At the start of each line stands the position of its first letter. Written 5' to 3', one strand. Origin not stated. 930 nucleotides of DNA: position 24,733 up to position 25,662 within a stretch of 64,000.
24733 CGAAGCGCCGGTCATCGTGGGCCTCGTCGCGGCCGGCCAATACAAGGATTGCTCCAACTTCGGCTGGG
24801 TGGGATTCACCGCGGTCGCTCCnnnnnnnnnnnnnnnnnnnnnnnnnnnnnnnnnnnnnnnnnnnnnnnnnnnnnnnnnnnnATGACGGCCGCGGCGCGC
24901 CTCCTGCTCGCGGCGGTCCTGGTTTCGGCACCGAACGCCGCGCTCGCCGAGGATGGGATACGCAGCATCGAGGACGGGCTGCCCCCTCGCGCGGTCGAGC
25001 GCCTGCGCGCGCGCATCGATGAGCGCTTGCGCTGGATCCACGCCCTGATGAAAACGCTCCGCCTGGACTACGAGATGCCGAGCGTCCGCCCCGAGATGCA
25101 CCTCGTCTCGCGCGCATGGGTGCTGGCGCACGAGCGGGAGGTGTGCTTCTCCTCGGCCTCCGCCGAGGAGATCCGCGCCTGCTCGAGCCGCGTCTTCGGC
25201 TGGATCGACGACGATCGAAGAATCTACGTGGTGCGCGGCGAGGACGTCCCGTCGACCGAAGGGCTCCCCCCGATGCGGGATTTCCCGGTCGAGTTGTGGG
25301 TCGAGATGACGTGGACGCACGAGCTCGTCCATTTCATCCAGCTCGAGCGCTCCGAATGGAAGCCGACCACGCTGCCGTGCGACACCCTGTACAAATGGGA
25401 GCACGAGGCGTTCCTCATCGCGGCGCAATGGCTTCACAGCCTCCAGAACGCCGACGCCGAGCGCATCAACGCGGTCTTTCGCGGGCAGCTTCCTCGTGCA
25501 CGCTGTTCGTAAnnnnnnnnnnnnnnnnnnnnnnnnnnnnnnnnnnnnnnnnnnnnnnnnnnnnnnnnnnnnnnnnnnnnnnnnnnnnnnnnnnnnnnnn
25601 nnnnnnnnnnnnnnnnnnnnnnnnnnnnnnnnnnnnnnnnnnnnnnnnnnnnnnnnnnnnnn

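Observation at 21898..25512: Five protease or protease-like genes within a six-gene run (M50-like, archaemetzincin-like, S1, HExxHxxQ, plus DUF2721 membrane protein)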

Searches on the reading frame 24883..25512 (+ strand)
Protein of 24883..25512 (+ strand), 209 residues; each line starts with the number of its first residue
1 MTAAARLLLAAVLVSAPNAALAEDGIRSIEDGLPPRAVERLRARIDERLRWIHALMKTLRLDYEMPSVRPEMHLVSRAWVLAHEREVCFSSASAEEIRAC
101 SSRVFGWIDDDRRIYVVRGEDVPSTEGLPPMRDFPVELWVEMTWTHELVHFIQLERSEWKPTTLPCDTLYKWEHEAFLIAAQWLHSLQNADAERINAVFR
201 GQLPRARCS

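Call 3: search_protein_families(library=pfam, proteins=[window:24883-25512:+], max_evalue=0.1)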
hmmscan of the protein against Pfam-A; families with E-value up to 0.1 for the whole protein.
window:24883-25512:+ (209 aa): 0 families

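Call 5: search_protein_families(library=ncbifam, proteins=[window:24883-25512:+], max_evalue=0.1)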
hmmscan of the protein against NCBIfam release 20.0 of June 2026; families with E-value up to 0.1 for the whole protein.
window:24883-25512:+ (209 aa): 0 families

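Call 7: search_solved_structures(query=window:24883-25512:+, max_evalue=10, show_alignments=3)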
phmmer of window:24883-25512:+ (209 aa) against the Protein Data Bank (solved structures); distinct sequences matched with E-value up to 10: 1.
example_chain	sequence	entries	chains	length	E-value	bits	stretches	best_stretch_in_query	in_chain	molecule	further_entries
3byp_A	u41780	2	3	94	0.011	18.9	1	29-83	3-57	CzrB protein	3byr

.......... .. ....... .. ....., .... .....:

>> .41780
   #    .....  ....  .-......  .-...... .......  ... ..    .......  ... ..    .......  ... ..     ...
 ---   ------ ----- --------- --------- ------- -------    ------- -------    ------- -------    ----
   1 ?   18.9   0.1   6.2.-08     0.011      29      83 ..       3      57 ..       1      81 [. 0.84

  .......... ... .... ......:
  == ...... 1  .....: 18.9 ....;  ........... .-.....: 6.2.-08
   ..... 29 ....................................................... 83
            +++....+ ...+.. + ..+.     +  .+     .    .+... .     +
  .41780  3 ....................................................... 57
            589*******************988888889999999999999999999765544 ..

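Call 8: find_encoding_contigs(protein=window:24883-25512:+, flank=10000, max_places=6)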
Protein window:24883-25512:+ (209 aa): 2 contigs read that carry it; 2 places shown.
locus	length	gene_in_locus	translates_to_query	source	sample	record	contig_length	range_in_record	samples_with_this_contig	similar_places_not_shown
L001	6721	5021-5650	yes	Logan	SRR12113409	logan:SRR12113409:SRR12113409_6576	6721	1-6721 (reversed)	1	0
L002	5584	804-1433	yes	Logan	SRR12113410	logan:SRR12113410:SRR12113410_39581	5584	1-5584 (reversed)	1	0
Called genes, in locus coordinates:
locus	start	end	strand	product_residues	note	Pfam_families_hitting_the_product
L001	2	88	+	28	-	?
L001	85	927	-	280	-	PF03193:RsgA_GTPase, PF01926:MMR_HSR1 (weak)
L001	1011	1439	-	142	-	PF07635:PSCyt1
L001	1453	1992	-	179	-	PF00034:Cytochrom_C, PF13442:Cytochrome_CBB3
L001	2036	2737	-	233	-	PF13398:Peptidase_M50B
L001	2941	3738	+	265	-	-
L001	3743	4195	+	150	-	PF11026:DUF2721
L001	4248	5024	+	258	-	PF00089:Trypsin, PF13365:Trypsin_2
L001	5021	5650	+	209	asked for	-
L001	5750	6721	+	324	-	?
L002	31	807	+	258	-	PF00089:Trypsin, PF13365:Trypsin_2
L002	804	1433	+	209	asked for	-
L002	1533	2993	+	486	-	PF07690:MFS_1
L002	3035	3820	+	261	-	-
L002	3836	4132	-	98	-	-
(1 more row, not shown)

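Call 9: find_homologous_proteins(query=window:24883-25512:+, max_evalue=0.001)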
Query window:24883-25512:+ (209 aa): 8 proteins with E <= 0.001 among 688 candidates.
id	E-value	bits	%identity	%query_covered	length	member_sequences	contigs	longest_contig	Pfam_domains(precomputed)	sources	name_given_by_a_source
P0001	4.0e-136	470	100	100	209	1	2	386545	-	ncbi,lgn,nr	ncbi:MAG: hypothetical protein HY078_11650 [Elusimicrobia bacterium]|nr:hypothetical protein [Elusim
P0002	3.7e-78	280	63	90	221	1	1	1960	-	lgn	-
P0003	3.2e-75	271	61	91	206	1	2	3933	-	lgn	-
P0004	1.4e-72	262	56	97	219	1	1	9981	-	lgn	-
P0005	1.7e-69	252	56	89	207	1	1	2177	-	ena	-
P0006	7.9e-58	214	47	100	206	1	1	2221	-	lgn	-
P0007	1.7e-56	209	47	96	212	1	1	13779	-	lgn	-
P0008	2.1e-40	157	43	98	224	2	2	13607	-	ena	-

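Call 10: find_encoding_contigs(protein=P0007, flank=10000, max_places=4)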
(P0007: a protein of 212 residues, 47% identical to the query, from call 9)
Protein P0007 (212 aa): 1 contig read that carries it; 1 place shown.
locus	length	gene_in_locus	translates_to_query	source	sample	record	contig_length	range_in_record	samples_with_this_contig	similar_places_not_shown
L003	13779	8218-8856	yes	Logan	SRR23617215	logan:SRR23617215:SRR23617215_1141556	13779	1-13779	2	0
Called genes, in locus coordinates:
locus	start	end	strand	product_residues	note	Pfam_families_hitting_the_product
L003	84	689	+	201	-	-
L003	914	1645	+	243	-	-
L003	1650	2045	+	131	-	-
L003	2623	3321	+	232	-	-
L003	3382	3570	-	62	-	-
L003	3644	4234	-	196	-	PF02545:Maf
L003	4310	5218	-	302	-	-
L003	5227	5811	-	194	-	PF04011:LemA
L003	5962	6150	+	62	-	-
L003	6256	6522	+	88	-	-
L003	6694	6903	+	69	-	-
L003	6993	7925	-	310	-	PF02589:LUD_dom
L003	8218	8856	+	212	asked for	-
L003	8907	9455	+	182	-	-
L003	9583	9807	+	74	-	-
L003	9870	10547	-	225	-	PF00702:Hydrolase, PF13419:HAD_2, PF13242:Hydrolase_like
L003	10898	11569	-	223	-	-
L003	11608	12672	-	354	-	-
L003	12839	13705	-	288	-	PF00665:rve, PF13683:rve_3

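Call 11: find_encoding_contigs(protein=P0008, flank=10000, max_places=4)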
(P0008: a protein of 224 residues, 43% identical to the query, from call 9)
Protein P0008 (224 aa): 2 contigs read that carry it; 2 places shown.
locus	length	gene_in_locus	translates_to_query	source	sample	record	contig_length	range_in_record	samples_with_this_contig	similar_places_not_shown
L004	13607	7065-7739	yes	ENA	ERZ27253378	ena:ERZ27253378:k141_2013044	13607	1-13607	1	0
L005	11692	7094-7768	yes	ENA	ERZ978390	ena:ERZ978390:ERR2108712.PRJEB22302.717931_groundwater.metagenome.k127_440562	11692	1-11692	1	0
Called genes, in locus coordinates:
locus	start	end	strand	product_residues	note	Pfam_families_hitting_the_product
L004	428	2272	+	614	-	PF00664:ABC_membrane, PF00005:ABC_tran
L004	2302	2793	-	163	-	-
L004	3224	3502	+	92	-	-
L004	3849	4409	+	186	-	-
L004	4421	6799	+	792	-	-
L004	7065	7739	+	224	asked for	-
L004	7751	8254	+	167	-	-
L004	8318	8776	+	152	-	PF01863:YgjP-like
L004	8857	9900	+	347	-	PF04909:Amidohydro_2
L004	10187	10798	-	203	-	PF00300:His_Phos_1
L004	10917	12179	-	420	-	-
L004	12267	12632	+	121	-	-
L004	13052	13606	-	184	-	?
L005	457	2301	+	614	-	PF00664:ABC_membrane, PF00005:ABC_tran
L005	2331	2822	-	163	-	-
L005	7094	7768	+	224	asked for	-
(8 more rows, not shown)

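Call 12: find_encoding_contigs(protein=P0004, flank=10000, max_places=4)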
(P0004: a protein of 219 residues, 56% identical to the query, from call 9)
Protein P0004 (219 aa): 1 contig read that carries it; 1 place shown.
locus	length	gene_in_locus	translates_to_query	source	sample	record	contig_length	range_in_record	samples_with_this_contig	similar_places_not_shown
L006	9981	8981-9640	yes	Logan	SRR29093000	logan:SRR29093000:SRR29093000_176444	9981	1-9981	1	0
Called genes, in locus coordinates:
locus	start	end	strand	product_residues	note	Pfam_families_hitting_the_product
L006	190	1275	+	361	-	-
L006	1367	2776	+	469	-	-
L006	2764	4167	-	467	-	PF16286:DUF4932, PF13180:PDZ_2 (faint)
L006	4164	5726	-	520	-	-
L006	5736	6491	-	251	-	-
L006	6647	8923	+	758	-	-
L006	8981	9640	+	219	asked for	-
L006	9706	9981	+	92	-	?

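Call 13: search_protein_families(library=pfam, proteins=[L006:6647-8923:+, L004:4421-6799:+, L004:7751-8254:+, L003:8907-9455:+, L003:6993-7925:-, L006:9706-9981:+, L004:3849-4409:+], max_evalue=0.01)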
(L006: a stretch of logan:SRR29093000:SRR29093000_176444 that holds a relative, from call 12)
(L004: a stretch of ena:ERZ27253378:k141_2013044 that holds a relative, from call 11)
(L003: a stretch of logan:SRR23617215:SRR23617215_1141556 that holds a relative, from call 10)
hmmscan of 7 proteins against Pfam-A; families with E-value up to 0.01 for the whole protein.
L006:6647-8923:+ (758 aa): 0 families

L004:4421-6799:+ (792 aa): 0 families

L004:7751-8254:+ (167 aa): 0 families

L003:8907-9455:+ (182 aa): 0 families

L003:6993-7925:- (310 aa): 1 family
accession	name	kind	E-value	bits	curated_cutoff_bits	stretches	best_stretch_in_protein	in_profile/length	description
PF02589.21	LUD_dom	-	7.8e-28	97.9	22.6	1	118-271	2-150/189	LUD domain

L006:9706-9981:+ (92 aa): 0 families

L004:3849-4409:+ (186 aa): 0 families

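Call 14: find_encoding_contigs(protein=P0003, flank=10000, max_places=4)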
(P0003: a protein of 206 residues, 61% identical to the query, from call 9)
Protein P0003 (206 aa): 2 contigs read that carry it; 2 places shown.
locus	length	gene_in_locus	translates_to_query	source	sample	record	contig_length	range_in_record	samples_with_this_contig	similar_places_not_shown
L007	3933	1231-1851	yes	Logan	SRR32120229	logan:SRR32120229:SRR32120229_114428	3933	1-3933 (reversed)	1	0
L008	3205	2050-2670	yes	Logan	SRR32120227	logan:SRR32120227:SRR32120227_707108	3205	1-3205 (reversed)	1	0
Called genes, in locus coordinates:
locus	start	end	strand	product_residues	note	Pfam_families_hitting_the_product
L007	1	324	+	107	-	?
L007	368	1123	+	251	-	PF02674:Colicin_V, PF17830:STI1-HOP_DP (faint)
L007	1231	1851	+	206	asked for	-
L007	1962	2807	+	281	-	PF00318:Ribosomal_S2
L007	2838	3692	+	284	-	PF00889:EF_TS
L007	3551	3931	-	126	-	?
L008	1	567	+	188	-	?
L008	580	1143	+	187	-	-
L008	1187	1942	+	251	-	PF02674:Colicin_V, PF17830:STI1-HOP_DP (faint)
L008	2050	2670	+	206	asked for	-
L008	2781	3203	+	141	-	?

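Call 15: find_encoding_contigs(protein=P0006, flank=10000, max_places=4)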
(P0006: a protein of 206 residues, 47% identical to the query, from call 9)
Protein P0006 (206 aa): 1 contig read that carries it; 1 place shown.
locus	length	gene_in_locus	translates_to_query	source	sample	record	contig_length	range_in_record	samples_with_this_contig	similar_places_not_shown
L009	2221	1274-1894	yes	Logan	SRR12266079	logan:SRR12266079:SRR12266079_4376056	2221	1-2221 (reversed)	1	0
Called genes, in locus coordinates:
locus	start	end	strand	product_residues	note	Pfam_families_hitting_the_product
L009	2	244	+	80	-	?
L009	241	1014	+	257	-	PF01061:ABC2_membrane, PF12698:ABC2_membrane_3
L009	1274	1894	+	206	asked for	-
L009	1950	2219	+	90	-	?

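Call 29: predict_structure(alignment_id=A2)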
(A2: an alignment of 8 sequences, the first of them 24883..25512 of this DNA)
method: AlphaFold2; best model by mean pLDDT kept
length: 209 residues; sequences in the alignment: 8
mean_pLDDT: 88.1   pTM: 0.82
mean pLDDT of the five models: 88.1, 86.8, 86.1, 85.4, 84.4
residues with pLDDT >= 90: 152; 70-90: 28; 50-70: 20; < 50: 9
segments of 3 or more residues with pLDDT < 50: 16-22
pLDDT, mean of each block of 10 residues (from residue 1): 58 50 77 95 98 97 95 96 93 92 95 96 87 90 97 95 91 94 94 90 66
secondary structure, 60 per line:
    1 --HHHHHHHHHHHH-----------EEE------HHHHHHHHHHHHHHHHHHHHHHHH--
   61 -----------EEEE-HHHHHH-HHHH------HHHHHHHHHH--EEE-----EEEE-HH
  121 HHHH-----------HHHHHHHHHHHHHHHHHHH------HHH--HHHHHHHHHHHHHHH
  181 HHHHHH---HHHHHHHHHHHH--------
elements in order: H3-14 E26-28 H35-58 E72-75 H77-82 H84-87 H94-103 E106-108 E114-117 H119-124 H136-154 H166-186 H190-201

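Call 39: find_encoding_contigs(protein=P0002, flank=10000, max_places=3)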
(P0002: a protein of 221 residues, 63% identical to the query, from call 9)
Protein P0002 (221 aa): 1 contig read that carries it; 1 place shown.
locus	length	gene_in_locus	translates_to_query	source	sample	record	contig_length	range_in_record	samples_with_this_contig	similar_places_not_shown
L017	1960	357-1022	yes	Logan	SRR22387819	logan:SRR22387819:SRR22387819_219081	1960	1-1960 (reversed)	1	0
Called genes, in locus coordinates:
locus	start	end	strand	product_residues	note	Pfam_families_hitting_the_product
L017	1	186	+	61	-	?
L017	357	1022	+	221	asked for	-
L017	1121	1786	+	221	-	-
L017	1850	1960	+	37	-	?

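Call 48: search_solved_structures(query=A2, max_evalue=10, show_alignments=2)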
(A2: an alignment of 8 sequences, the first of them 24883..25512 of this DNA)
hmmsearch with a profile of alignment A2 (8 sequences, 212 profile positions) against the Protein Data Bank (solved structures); distinct sequences matched with E-value up to 10: 0.

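Call 59: search_protein_families(library=pfam, proteins=[L017:1121-1786:+], max_evalue=0.01)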
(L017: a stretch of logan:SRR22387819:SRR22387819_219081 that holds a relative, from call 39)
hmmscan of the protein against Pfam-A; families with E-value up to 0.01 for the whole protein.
L017:1121-1786:+ (221 aa): 0 families

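Call 60: search_protein_representatives(alignment_id=A2)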
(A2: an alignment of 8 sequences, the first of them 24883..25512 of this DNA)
Query: 8 sequences, 212 profile positions. Proteins with E-value up to 0.001 (for the whole library): 14; up to 1e-10: 8; up to 1e-30: 8. The best 14 are listed.
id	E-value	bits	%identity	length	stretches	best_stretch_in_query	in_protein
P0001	1.7e-101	354.5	-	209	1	2-209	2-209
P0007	3.8e-98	343.5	-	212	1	1-211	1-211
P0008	2.1e-87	308.4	-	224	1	3-211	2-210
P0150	2.8e-68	245.9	-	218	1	15-210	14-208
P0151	3.6e-59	216.2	-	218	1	7-210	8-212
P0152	1.0e-55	204.9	-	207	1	8-209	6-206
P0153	4.4e-41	157.1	-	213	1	8-200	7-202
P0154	2.5e-37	144.8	-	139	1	8-115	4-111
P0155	2.0e-06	43.8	-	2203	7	112-144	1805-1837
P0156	3.8e-06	42.9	-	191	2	141-185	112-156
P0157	5.8e-05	39.0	-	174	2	138-203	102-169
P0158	1.6e-04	37.6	-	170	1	139-187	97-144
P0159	2.6e-04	36.9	-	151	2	135-189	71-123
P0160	5.5e-04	35.8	-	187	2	141-183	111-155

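Call 61: search_protein_families(library=pfam, proteins=[P0156, P0157, P0158, P0159, P0160, P0150, P0153], max_evalue=0.1)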
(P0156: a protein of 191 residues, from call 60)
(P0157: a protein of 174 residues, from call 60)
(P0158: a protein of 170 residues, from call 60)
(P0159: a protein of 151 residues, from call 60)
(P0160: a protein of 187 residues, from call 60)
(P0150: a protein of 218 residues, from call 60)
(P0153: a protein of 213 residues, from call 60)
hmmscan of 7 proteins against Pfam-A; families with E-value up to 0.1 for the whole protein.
P0156 (191 aa): 0 families

P0157 (174 aa): 5 families
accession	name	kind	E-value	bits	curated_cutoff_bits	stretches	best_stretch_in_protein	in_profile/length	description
PF06167.18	Peptidase_M90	-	0.0014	18.7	26.2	1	100-145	142-187/243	Glucose-regulated metallo-peptidase M90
PF20573.4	DUF6782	-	0.0092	15.7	27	1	79-126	68-112/241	Putative metallopeptidase family (DUF6782)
PF20352.3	DUF6647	-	0.018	15.3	24.1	1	81-149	87-148/174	Domain of unknown function (DUF6647)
PF09768.15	Peptidase_M76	-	0.052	13.8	25.2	1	64-125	32-89/170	Peptidase M76 family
PF14891.12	Peptidase_M91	-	0.062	14.1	25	1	91-142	76-135/176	Effector protein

P0158 (170 aa): 3 families
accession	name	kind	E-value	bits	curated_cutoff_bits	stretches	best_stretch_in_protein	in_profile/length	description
PF10263.15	SprT-like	-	0.006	16.9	25.6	1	78-114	41-78/108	SprT-like family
PF20573.4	DUF6782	-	0.025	14.3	27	1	62-114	61-107/241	Putative metallopeptidase family (DUF6782)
PF15639.11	Tox-MPTase3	-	0.094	13.3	25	0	57-118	50-117/131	Metallopeptidase toxin 3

P0159 (151 aa): 1 family
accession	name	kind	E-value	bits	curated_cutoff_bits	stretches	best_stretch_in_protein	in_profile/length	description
PF20352.3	DUF6647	-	1.4e-08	35.1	24.1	1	7-120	37-148/174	Domain of unknown function (DUF6647)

P0160 (187 aa): 4 families
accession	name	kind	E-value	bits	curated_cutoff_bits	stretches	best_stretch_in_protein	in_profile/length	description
PF20352.3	DUF6647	-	0.0001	22.5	24.1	1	106-141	105-139/174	Domain of unknown function (DUF6647)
PF01863.23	YgjP-like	-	0.024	15.1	26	1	92-122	148-178/207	YgjP-like, metallopeptidase domain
PF13058.12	DUF3920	-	0.053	14.2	27.3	1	113-156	79-119/126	Protein of unknown function (DUF3920)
PF10263.15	SprT-like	-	0.055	13.8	25.6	0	97-127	47-78/108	SprT-like family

P0150 (218 aa): 0 families

P0153 (213 aa): 0 families

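Call 63: search_protein_families(library=padloc, proteins=[window:24883-25512:+], max_evalue=0.01)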
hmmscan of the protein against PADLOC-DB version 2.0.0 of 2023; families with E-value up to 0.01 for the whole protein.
window:24883-25512:+ (209 aa): 0 families

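Call 83: fold_search(model_id=the predicted structure, library=pdb)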
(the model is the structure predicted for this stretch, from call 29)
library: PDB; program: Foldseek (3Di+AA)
matches with E <= 10: 172; with E <= 0.001: 0
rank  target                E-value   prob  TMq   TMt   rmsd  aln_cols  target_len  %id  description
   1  6bh8_A                1.2e+00  0.08  0.21  0.13  22.8       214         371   13  Crystal structure of ZMPSTE24 in complex with phosphoramidon (released 2018-08-15)
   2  4r2u_A                1.4e+00  0.08  0.18  0.15  12.2       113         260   13  Crystal Structure of PPARgamma in complex with SR1664 (released 2015-07-01)
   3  3x1h_B                1.5e+00  0.05  0.21  0.19  13.7       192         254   12  hPPARgamma Ligand binding domain in complex with 5-oxo-tricosahexaenoic acid (released 2015-04-08)
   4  6bh8_B                2.0e+00  0.06  0.21  0.12  22.8       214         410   13  Crystal structure of ZMPSTE24 in complex with phosphoramidon (released 2018-08-15)
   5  7nh9_A                2.3e+00  0.04  0.18  0.13  18.4       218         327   10  structure of the full-length CmaX protein (released 2021-07-07)
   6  4ev6_E                2.6e+00  0.04  0.19  0.13  18.1       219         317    6  The complete structure of CorA magnesium transporter from Methanocaldococcus jannaschii (released 2012-10-31)
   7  8zfr_B                2.6e+00  0.03  0.18  0.16  15.2       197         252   10  Crystal Structure of Human PPARgamma Ligand Binding Domain in Complex with T0070907 and nTZDpa (released 2024-08-07)
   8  4p3f_A                2.8e+00  0.04  0.21  0.22  17.1       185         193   10  Structure of the human SRP68-RBD (released 2014-04-16)
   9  6l96_B                2.8e+00  0.02  0.18  0.16  16.1       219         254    9  Structure of PPARalpha-LBD/pemafibrate/SRC1 peptide (released 2020-01-15)
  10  9gwp_A                2.9e+00  0.04  0.17  0.15  12.6       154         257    9  Human PPAR-gamma ligand binding domain in complex with MRL-871 with two distinct binding modes (released 2025-10-08)
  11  6kb8                  2.9e+00  0.02  0.17  0.15  16.2       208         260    9  X-ray structure of human PPARalpha ligand binding domain-GW7647 co-crystals obtained by cross-seeding (released 2020-11-11)
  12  8b8z_B                3.3e+00  0.04  0.22  0.20  14.0       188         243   12  Crystal structure of mutant PPARG (C313A) and NCOR2 with an inverse agonist (compound 7e) (released 2022-12-28)
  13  8yt9_A                3.3e+00  0.03  0.16  0.14  12.7       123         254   10  Human PPAR alpha ligand binding domain in complex with a 1H-pyrazolo[3,4-b]pyridine-derived compound (released 2025-04-02)
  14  8ywv_A                3.3e+00  0.02  0.17  0.15  16.8       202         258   10  Human PPAR alpha ligand binding domain in complex with a 1H-pyrazolo[3,4-b]pyridine-derived compound (released 2025-04-09)
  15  6rfq_G                3.3e+00  0.02  0.12  0.12  13.5        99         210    9  Cryo-EM structure of a respiratory complex I assembly intermediate with NDUFAF2 (released 2018-10-10)
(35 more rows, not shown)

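Call 85: search_protein_families(library=pfam, proteins=[L003:8907-9455:+, L004:7751-8254:+], max_evalue=0.1)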
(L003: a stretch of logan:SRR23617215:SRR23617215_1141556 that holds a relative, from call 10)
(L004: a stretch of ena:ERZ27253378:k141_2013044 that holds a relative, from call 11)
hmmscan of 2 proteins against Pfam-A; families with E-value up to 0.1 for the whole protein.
L003:8907-9455:+ (182 aa): 0 families

L004:7751-8254:+ (167 aa): 3 families
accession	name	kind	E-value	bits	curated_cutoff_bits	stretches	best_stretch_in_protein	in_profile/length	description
PF20101.4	DUF6491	-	0.03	14.8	27.5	1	1-33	1-33/138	Family of unknown function (DUF6491)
PF17470.7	Gp45_2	-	0.038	14.4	28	1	88-119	3-35/58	Phage gene product 45.2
PF02675.21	AdoMet_dc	-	0.044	14.6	25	1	57-91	59-93/107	S-adenosylmethionine decarboxylase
